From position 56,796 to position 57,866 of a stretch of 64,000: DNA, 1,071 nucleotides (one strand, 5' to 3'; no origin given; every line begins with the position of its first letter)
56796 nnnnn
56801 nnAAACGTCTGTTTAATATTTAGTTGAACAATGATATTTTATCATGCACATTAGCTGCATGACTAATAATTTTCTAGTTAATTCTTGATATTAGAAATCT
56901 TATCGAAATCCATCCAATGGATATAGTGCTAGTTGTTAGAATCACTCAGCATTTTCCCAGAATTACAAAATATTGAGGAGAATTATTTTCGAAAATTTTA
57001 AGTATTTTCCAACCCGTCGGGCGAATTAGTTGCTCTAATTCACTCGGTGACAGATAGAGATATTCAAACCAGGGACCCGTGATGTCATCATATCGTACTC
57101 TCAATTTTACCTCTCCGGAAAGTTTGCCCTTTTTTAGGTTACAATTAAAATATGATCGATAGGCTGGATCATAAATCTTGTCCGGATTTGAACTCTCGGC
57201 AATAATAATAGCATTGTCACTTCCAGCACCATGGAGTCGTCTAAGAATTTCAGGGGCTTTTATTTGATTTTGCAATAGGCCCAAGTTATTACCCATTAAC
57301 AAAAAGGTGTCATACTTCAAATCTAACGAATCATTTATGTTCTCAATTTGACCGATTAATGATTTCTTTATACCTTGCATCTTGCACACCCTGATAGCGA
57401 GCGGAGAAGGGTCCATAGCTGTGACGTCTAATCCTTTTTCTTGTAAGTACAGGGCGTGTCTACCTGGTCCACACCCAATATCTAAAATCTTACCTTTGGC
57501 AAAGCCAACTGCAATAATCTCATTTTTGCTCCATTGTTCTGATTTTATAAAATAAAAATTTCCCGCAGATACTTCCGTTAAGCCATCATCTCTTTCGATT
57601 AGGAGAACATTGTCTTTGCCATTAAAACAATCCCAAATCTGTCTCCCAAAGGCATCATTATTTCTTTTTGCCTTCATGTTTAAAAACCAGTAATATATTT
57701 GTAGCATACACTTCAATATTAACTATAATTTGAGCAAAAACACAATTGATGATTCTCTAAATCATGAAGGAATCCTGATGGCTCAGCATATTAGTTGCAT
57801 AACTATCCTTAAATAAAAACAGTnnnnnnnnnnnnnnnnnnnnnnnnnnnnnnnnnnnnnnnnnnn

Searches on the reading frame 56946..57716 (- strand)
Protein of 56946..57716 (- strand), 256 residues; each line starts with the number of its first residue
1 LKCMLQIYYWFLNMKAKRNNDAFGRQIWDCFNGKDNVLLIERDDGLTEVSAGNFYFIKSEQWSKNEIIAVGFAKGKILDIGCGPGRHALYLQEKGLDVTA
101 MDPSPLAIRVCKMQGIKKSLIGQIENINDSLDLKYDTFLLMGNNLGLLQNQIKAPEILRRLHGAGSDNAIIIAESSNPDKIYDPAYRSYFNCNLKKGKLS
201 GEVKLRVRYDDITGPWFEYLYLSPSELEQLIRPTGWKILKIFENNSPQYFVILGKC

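Call 4: search_protein_families(library=pfam, proteins=[window:56946-57716:-])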
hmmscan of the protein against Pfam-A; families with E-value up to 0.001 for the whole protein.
window:56946-57716:- (256 aa): 6 families
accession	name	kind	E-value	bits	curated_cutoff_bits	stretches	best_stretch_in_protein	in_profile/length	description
PF03848.20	TehB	-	7.4e-09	35.8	20.4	1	73-173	30-135/193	Tellurite resistance protein TehB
PF13649.12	Methyltransf_25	-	7.1e-08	33.5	27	1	77-141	1-71/97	Methyltransferase domain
PF08241.18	Methyltransf_11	-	3.5e-07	31.2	21.2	1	78-127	1-54/95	Methyltransferase domain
PF13489.12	Methyltransf_23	-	5.1e-07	30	27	1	71-119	20-61/164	Methyltransferase domain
PF08242.18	Methyltransf_12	-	8.1e-05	23.7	30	1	78-113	1-38/98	Methyltransferase domain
PF13847.12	Methyltransf_31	-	0.00026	21.2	27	1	75-177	5-113/145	Methyltransferase domain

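Call 5: search_protein_families(library=ncbifam, proteins=[window:56946-57716:-])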
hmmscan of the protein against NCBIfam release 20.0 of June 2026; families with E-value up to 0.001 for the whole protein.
window:56946-57716:- (256 aa): 13 families
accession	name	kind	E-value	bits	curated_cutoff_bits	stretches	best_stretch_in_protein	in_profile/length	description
NF008992.0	PRK12335.1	equivalog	3.8e-10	39.4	303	1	72-161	121-211/289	SAM-dependent methyltransferase TehB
NF008405.0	PRK11207.1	equivalog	4.7e-10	39.2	218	1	73-136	30-97/198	tellurite resistance methyltransferase TehB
TIGR00477.1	tehB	equivalog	4.7e-09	35.9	219.5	1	73-161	73-162/238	tellurite resistance methyltransferase TehB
NF043040.1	corrin_prot_MT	hypoth_equivalog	3.1e-07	30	180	1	72-128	39-96/216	corrinoid protein-associated methyltransferase CpaM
NF051855.1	GlySarMtaseBact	equivalog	5.9e-07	29.4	350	1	75-190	55-175/259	glycine/sarcosine N-methyltransferase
NF007610.0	PRK10258.1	equivalog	3.2e-06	26.7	342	1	76-128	45-98/251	malonyl-ACP O-methyltransferase BioC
NF045649.1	2X_seleno_MduS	exception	3.3e-06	26.3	380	1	76-127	44-95/338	methyltransferase domain-containing selenoprotein MduS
NF045667.1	MTase_DVU1556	equivalog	1.7e-05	24.4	155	1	74-110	23-60/213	DVU_1556 family methyltransferase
NF041820.1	daptide_MTase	equivalog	1.8e-05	24.3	175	1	71-112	34-75/243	daptide-type RiPP biosynthesis methyltransferase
TIGR01983.1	UbiG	equivalog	5.5e-05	22.6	102.95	1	60-136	36-118/228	bifunctional 2-polyprenyl-6-hydroxyphenol methylase/3-demethylubiquinol 3-O-methyltransferase UbiG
TIGR01934.1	MenG_MenH_UbiE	subfamily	0.00027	20.3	158.35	1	62-192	27-162/223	ubiquinone/menaquinone biosynthesis methyltransferase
TIGR02021.1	BchM-ChlM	equivalog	0.00038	19.9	158.9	1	75-141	56-125/218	magnesium protoporphyrin IX methyltransferase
NF011529.0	PRK14968.1-3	equivalog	0.00056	19.4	162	1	74-114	35-75/198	putative methyltransferase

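Call 71: search_protein_families(library=padloc, proteins=[window:56946-57716:-], max_evalue=0.001)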
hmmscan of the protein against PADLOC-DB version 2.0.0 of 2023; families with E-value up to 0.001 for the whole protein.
window:56946-57716:- (256 aa): 1 family
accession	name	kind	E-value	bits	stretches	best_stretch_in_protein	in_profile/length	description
PDLC04134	mad2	-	6.3e-06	23.3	1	72-113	290-331/492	mads_2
